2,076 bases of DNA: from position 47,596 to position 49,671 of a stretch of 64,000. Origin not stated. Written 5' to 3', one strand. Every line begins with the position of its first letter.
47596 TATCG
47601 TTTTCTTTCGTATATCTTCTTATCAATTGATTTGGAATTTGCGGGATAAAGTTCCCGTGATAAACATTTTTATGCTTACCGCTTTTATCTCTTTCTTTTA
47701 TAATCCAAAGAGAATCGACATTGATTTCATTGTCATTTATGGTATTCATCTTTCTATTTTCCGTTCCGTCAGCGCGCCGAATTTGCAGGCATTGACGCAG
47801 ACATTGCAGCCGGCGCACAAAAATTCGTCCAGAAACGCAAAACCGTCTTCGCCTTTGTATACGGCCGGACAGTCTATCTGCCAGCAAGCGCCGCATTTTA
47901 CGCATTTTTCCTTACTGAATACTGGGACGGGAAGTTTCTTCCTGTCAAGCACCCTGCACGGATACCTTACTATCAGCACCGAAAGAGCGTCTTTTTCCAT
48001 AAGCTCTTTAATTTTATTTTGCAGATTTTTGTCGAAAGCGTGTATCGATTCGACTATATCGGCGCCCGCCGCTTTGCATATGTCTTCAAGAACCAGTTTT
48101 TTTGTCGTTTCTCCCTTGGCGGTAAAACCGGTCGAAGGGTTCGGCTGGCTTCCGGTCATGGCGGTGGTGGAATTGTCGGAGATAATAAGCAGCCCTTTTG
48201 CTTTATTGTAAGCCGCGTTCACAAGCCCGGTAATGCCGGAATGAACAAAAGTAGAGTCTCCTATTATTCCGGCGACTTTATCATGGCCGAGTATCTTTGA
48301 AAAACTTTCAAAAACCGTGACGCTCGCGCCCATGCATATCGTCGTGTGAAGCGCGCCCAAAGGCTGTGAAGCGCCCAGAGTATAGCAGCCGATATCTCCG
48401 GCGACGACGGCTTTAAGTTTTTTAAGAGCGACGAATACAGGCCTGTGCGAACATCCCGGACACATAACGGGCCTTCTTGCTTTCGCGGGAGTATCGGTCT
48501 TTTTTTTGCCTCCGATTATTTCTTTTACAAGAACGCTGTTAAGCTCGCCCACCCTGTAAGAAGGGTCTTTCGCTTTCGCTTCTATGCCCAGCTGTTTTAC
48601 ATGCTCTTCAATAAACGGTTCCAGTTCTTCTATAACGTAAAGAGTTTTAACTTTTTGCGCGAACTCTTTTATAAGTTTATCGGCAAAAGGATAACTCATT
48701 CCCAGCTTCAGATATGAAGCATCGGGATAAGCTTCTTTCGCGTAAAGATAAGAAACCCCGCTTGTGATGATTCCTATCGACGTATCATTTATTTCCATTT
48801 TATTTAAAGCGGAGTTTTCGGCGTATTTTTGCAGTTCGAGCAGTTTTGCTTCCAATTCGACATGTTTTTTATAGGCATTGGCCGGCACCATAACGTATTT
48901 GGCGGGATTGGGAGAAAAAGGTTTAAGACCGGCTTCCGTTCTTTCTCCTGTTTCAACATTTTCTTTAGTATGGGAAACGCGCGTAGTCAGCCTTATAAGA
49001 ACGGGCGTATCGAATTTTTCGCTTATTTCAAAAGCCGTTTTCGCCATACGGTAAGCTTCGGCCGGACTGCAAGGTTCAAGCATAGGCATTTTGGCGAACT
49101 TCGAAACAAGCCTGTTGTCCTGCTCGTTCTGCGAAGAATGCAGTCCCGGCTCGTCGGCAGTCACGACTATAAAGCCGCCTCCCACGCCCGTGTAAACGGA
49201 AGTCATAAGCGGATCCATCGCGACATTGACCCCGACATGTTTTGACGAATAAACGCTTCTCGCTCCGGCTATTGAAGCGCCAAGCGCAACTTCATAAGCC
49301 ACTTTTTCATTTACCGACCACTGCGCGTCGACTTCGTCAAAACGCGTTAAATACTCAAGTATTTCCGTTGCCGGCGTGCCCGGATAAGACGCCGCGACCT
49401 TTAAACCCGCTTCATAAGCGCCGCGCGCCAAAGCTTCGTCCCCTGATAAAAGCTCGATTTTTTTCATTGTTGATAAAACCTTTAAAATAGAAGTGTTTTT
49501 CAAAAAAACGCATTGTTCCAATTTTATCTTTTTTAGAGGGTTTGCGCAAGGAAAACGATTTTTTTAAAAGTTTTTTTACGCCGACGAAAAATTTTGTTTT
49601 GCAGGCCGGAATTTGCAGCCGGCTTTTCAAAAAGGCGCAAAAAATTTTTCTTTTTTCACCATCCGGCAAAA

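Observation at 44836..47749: AT-rich three-gene restriction-modification cassette inserted exactly at the iorA/iorB junction with coupled start/stop codons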

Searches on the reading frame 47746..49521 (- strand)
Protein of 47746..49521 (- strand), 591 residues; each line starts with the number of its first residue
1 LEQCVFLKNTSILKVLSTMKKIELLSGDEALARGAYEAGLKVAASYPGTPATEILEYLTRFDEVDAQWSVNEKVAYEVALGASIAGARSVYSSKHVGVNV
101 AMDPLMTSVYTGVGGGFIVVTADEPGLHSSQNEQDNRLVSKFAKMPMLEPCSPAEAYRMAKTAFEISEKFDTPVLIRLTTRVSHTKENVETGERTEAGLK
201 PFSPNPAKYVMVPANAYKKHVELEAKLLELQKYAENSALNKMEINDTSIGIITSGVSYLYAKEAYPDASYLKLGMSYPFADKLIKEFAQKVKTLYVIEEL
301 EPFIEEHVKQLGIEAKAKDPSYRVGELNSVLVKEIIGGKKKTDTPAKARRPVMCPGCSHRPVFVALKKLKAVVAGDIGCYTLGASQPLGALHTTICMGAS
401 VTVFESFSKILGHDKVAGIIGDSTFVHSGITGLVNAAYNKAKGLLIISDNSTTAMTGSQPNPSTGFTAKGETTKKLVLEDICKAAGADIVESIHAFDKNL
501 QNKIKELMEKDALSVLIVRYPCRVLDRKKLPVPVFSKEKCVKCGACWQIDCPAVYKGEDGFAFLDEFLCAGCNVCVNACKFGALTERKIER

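Call 4: search_protein_families(library=pfam, proteins=[window:47746-49521:-], max_evalue=0.01)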
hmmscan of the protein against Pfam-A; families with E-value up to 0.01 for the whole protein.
window:47746-49521:- (591 aa): 7 families
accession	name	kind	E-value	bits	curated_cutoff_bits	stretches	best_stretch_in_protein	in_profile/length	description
PF01855.24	POR_N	-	2.7e-15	57.2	27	1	34-195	2-171/231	Pyruvate flavodoxin/ferredoxin oxidoreductase, thiamine diP-bdg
PF02775.26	TPP_enzyme_C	-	6.8e-15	55.6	21.9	1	376-518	1-151/151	Thiamine pyrophosphate enzyme, C-terminal TPP binding domain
PF00037.32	Fer4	-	7.2e-08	32.4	21.1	1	564-585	3-24/24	4Fe-4S binding domain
PF12797.12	Fer4_2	-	0.00034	20.8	24.5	0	563-580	4-21/22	4Fe-4S binding domain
PF12837.12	Fer4_6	-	0.0014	18.9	25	0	568-584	8-24/24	4Fe-4S binding domain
PF14697.11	Fer4_21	-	0.0022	18.5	35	1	537-579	5-51/59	4Fe-4S dicluster domain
PF13237.11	Fer4_10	-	0.0046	17.3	25.5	0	534-579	3-52/53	4Fe-4S dicluster domain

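Call 5: search_protein_families(library=ncbifam, proteins=[window:47746-49521:-], max_evalue=0.01)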
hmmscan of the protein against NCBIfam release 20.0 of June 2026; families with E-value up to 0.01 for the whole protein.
window:47746-49521:- (591 aa): 38 families (the best 25 are shown)
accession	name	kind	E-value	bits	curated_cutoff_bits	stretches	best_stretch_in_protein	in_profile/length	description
TIGR03336.1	IOR_alpha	equivalog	5e-194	646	650.9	1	23-584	3-595/595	indolepyruvate ferredoxin oxidoreductase subunit alpha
NF009589.0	PRK13030.1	subfamily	1.7e-30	105.5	816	2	84-316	115-367/1170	indolepyruvate ferredoxin oxidoreductase family protein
NF006412.0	PRK08659.1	equivalog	1.9e-22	80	411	1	19-196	2-188/378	2-oxoacid:acceptor oxidoreductase subunit alpha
TIGR03710.1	OAFO_sf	subfamily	1.9e-19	69.7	482.75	2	19-93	190-267/561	2-oxoacid:acceptor oxidoreductase subunit alpha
NF005507.0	PRK07119.1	subfamily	4.2e-17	62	399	1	21-309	3-316/352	3-methyl-2-oxobutanoate dehydrogenase subunit VorB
NF009588.0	PRK13029.1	subfamily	3e-13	48.6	952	2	329-460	430-560/1196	indolepyruvate ferredoxin oxidoreductase family protein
NF007202.0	PRK09623.1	equivalog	9.7e-11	41.9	166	1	532-590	45-104/105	3-methyl-2-oxobutanoate dehydrogenase subunit delta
NF007206.0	PRK09627.1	equivalog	1.5e-09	37.3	579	1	26-192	7-182/375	2-oxoglutarate synthase subunit alpha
TIGR02179.1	PorD_KorD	subfamily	1.6e-08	34.5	60.05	1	532-585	19-73/78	2-oxoacid:acceptor oxidoreductase, delta subunit, pyruvate/2-ketoisovalerate family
NF040684.1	PorD_Arch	equivalog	1.7e-08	34.4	120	1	533-586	27-81/85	pyruvate synthase subunit PorD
NF007203.0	PRK09624.1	equivalog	3.4e-08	33.6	171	1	504-584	14-98/105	pyuvate ferredoxin oxidoreductase subunit delta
NF007204.0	PRK09625.1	equivalog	5.5e-07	29.7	125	1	494-580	17-102/133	pyruvate flavodoxin oxidoreductase subunit delta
NF006232.0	PRK08366.1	equivalog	1.4e-06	27.3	646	1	23-191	8-182/394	2-ketoisovalerate ferredoxin oxidoreductase subunit alpha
NF007201.0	PRK09622.1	equivalog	6.3e-06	25.3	590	1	19-191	7-187/405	2-oxoacid:ferredoxin oxidoreductase subunit alpha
NF040682.1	PorA_Arch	equivalog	1.3e-05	24.4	550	1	22-97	3-83/387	pyruvate synthase subunit PorA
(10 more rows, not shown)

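Call 11: find_related_loci(query=window:47746-49464:-, collection=genome_contigs, flank=10000)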
Query window:47746-49464:- (572 aa) in genome_contigs; peptide patterns used: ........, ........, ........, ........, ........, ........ (x = any residue, [..] = any of these).
264 stretches matched a pattern; 118 encode a relative of the query (tblastn E <= 1e-3); the best 80 are kept; 80 distinct loci.
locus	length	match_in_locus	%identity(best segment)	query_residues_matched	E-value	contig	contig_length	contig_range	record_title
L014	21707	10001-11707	91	1-569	0e+0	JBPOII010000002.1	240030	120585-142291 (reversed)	MAG: Elusimicrobiota bacterium isolate MAG_1018 c_000000466580, whole genome shotgun sequence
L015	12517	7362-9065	83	1-568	0e+0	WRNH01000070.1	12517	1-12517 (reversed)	MAG: Endomicrobia bacterium isolate Th196P4bin33 JGI24702J35022_10002014, whole genome shotgun sequence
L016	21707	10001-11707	77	1-569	0e+0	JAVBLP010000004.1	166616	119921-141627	MAG: Endomicrobiaceae bacterium isolate EPI_MAG_00026 c_000007110262, whole genome shotgun sequence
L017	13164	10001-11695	76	1-565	0e+0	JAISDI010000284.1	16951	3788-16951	MAG: Endomicrobium sp. isolate Gx485_bin123 k119_925333, whole genome shotgun sequence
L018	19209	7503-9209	66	1-568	0e+0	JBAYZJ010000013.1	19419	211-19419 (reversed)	MAG: Endomicrobiaceae bacterium isolate SO_2017_CLC_52 scaffold_3776_c1_PH3_2017, whole genome shotgun sequence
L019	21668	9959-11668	66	1-569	0e+0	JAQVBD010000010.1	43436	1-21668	MAG: Endomicrobiaceae bacterium isolate STD2_57 NODE_2974_length_43436_cov_23.565471_Sandtown_D2, whole genome shotgun s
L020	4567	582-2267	66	4-565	0e+0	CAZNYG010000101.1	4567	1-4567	MAG TPA_asm: uncultured Elusimicrobiales bacterium isolate SRP263991_co7_858 genome assembly, contig: NODE_44748_length_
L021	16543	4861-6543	64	5-565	0e+0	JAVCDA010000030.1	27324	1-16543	MAG: Candidatus Saelkia tenebricola isolate MAG_3300035698_749 Ga0374944_490776, whole genome shotgun sequence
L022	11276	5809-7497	62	3-565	0e+0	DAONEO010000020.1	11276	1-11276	MAG TPA_asm: Candidatus Omnitrophota bacterium isolate AMR_MDS_3867 NODE_6486_length_11276_cov_18.581321, whole genome s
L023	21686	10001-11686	58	5-565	0e+0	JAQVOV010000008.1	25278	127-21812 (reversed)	MAG: Candidatus Omnitrophota bacterium isolate STF1_189 NODE_4478_length_25278_cov_4.540535_Sandtown_F1, whole genome sh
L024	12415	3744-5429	54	5-565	0e+0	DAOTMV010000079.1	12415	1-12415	MAG TPA_asm: Anaerohalosphaeraceae bacterium isolate AMR_MDS_2912 NODE_4890_length_12415_cov_15.939078, whole genome sho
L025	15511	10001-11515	59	5-508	0e+0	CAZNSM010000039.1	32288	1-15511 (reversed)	MAG TPA_asm: uncultured Pirellulales bacterium isolate binchicken_co43_162 genome assembly, contig: NODE_2158_length_322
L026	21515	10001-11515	59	5-508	0e+0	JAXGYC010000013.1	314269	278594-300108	MAG: Sedimentisphaerales bacterium isolate AnMBR.bin504 bin504_13, whole genome shotgun sequence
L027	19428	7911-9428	60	2-506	0e+0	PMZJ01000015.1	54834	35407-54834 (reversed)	MAG: Phycisphaerales bacterium isolate fen_1345 73.20110800_E3D.38_contig_3956, whole genome shotgun sequence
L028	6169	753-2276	59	2-508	0e+0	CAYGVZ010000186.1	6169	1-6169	MAG TPA_asm: uncultured Pirellulales bacterium isolate ERP119294_co1_334 genome assembly, contig: NODE_19393_length_6169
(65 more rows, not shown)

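Call 58: list_cluster_members(proteins=[window:47746-49467:-, window:44348-44821:-])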
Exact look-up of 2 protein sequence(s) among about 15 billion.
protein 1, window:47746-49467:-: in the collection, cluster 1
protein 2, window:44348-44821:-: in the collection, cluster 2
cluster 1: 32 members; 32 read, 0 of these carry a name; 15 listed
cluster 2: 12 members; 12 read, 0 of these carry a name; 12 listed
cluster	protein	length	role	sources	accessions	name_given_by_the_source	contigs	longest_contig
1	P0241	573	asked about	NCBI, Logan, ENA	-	-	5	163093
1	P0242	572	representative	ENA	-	-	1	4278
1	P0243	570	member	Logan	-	-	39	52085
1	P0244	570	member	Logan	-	-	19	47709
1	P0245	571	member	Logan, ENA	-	-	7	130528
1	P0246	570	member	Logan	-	-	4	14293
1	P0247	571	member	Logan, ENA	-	-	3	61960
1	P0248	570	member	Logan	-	-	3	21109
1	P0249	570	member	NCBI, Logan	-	-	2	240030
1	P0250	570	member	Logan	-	-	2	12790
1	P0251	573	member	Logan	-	-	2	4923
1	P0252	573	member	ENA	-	-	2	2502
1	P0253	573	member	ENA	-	-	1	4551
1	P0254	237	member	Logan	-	-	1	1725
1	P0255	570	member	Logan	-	-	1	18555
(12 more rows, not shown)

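Call 60: find_encoding_contigs(protein=P0243, flank=6000, max_places=8)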
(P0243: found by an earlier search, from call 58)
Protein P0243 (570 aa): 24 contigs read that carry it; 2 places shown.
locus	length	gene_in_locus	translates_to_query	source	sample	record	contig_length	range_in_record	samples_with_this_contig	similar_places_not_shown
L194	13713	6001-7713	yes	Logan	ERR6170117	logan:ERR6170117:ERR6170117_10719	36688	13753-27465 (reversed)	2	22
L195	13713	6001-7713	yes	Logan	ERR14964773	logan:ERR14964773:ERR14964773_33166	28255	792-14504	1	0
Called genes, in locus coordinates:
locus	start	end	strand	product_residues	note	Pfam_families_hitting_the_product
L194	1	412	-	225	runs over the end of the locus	PF14804:Jag_N, PF13083:KH_KhpA-B, PF01424:R3H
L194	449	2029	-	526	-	PF14849:YidC_periplas, PF02096:60KD_IMP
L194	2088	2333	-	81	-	PF01809:YidD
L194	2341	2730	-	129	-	PF00825:Ribonuclease_P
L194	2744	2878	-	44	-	PF00468:Ribosomal_L34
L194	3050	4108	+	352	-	PF21212:Dimerisation2-like_dom, PF00891:Methyltransf_2, PF13489:Methyltransf_23 (weak), PF13649:Methyltransf_25 (weak), PF13847:Methyltransf_31 (weak), PF08242:Methyltransf_12 (weak)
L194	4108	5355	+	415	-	PF13372:Alginate_exp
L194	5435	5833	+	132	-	-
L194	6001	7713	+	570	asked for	PF01855:POR_N, PF02775:TPP_enzyme_C, PF00037:Fer4 (faint)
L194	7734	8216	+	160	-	PF01558:POR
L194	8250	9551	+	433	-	PF00501:AMP-binding, PF14535:AMP-binding_C_2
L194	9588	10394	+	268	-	-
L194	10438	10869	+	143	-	PF13291:ACT_4 (faint), PF19571:ACT_8, PF13840:ACT_7 (faint), PF22468:ACT_9 (faint), PF01842:ACT, PF22629:ACT_AHAS_ss (weak)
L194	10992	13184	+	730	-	-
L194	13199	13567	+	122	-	PF02629:CoA_binding, PF13380:CoA_binding_2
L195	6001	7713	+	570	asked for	PF01855:POR_N, PF02775:TPP_enzyme_C, PF00037:Fer4 (faint)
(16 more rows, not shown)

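Call 61: find_encoding_contigs(protein=P0248, flank=7000, max_places=6)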
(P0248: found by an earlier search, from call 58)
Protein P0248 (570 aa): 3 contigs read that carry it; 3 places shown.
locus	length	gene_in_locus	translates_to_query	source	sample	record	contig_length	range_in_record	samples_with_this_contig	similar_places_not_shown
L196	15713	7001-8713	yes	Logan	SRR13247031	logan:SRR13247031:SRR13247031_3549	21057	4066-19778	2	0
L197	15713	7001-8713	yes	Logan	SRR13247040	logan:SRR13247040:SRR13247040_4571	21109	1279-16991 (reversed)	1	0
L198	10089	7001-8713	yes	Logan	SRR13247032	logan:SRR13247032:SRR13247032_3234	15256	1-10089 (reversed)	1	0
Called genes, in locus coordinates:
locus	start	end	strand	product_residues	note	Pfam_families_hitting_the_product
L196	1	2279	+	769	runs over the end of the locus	-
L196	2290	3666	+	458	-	PF00326:Peptidase_S9 (faint)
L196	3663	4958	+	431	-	PF13372:Alginate_exp (weak)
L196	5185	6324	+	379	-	PF21212:Dimerisation2-like_dom, PF13489:Methyltransf_23 (weak), PF13847:Methyltransf_31 (faint)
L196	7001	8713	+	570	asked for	PF01855:POR_N, PF02775:TPP_enzyme_C, PF00037:Fer4 (faint)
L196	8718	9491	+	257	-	PF01555:N6_N4_Mtase, PF02086:MethyltransfD12 (faint), PF01555:N6_N4_Mtase (weak)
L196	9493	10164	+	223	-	PF05315:ICEA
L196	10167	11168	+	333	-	PF02086:MethyltransfD12, PF03602:Cons_hypoth95 (faint)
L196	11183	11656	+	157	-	PF01558:POR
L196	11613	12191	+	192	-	-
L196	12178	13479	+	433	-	PF00501:AMP-binding, PF14535:AMP-binding_C_2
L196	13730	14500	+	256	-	-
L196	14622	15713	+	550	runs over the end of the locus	-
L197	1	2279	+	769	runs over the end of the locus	-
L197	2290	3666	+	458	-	PF00326:Peptidase_S9 (faint)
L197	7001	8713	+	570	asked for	PF01855:POR_N, PF02775:TPP_enzyme_C, PF00037:Fer4 (faint)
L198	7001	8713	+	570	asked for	PF01855:POR_N, PF02775:TPP_enzyme_C, PF00037:Fer4 (faint)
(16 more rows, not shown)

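Call 62: find_encoding_contigs(protein=P0246, flank=7000, max_places=6)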
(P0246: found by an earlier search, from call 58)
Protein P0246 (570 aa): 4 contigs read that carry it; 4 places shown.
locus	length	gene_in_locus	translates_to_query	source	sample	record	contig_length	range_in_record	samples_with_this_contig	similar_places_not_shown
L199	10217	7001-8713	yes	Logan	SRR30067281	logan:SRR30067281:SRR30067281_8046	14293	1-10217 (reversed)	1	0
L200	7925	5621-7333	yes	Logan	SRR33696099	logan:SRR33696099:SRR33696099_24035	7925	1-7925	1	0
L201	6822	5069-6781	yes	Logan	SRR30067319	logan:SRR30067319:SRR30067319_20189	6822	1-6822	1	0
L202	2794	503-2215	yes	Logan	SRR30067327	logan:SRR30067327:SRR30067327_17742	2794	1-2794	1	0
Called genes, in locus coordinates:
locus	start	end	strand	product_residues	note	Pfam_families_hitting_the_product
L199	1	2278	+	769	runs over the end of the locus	-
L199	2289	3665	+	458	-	PF00326:Peptidase_S9 (faint)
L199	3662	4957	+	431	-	PF13372:Alginate_exp (weak)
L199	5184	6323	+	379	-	PF21212:Dimerisation2-like_dom, PF13489:Methyltransf_23 (weak), PF13847:Methyltransf_31 (faint)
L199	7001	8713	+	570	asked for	PF01855:POR_N, PF02775:TPP_enzyme_C, PF00037:Fer4 (faint)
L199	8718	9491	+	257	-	PF01555:N6_N4_Mtase, PF02086:MethyltransfD12 (faint), PF01555:N6_N4_Mtase (weak)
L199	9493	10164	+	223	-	PF05315:ICEA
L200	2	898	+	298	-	?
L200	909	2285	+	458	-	PF00326:Peptidase_S9 (faint)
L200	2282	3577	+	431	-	PF13372:Alginate_exp (weak)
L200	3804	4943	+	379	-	PF21212:Dimerisation2-like_dom, PF13489:Methyltransf_23 (weak), PF13847:Methyltransf_31 (faint)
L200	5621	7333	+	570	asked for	PF01855:POR_N, PF02775:TPP_enzyme_C, PF00037:Fer4 (faint)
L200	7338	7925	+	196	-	?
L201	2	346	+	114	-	?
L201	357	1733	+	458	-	PF00326:Peptidase_S9 (faint)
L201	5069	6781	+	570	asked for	PF01855:POR_N, PF02775:TPP_enzyme_C, PF00037:Fer4 (faint)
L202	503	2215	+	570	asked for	PF01855:POR_N, PF02775:TPP_enzyme_C, PF00037:Fer4 (faint)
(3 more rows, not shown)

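Call 64: find_encoding_contigs(protein=P0242, flank=5000, max_places=4)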
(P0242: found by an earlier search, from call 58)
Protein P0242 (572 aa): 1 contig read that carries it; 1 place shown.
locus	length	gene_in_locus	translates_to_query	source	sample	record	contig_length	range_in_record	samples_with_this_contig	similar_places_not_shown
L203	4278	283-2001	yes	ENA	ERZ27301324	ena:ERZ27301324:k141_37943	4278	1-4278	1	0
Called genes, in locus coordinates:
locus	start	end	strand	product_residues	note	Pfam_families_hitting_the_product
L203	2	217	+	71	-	?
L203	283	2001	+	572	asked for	PF01855:POR_N, PF02775:TPP_enzyme_C, PF00037:Fer4 (faint)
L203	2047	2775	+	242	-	PF27126:NmeDI_C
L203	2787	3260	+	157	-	PF01558:POR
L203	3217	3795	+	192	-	-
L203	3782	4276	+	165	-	?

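Call 66: search_protein_families(library=pfam, proteins=[L203:2047-2775:+, L196:9493-10164:+, L196:8718-9491:+], max_evalue=0.01)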
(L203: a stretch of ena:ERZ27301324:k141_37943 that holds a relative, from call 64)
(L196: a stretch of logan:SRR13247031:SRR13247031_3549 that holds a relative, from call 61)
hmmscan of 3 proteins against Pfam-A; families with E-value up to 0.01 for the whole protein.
L203:2047-2775:+ (242 aa): 0 families

L196:9493-10164:+ (223 aa): 3 families
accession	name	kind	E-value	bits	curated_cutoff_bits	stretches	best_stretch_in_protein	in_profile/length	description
PF05315.17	ICEA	-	7.3e-119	395.5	24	1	2-219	1-218/218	ICEA Protein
PF13392.12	HNH_3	-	0.0058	16.7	24.8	0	112-129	19-36/46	HNH endonuclease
PF02229.22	PC4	-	0.0059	16.5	25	0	79-105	12-38/52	Transcriptional Coactivator p15 (PC4)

L196:8718-9491:+ (257 aa): 2 families
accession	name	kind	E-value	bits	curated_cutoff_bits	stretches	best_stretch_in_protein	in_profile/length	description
PF01555.25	N6_N4_Mtase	-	2.7e-24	86.8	26.7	2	6-88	135-220/221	DNA methylase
PF02086.21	MethyltransfD12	-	5e-07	30.1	22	1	43-91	17-62/253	D12 class N6 adenine-specific DNA methyltransferase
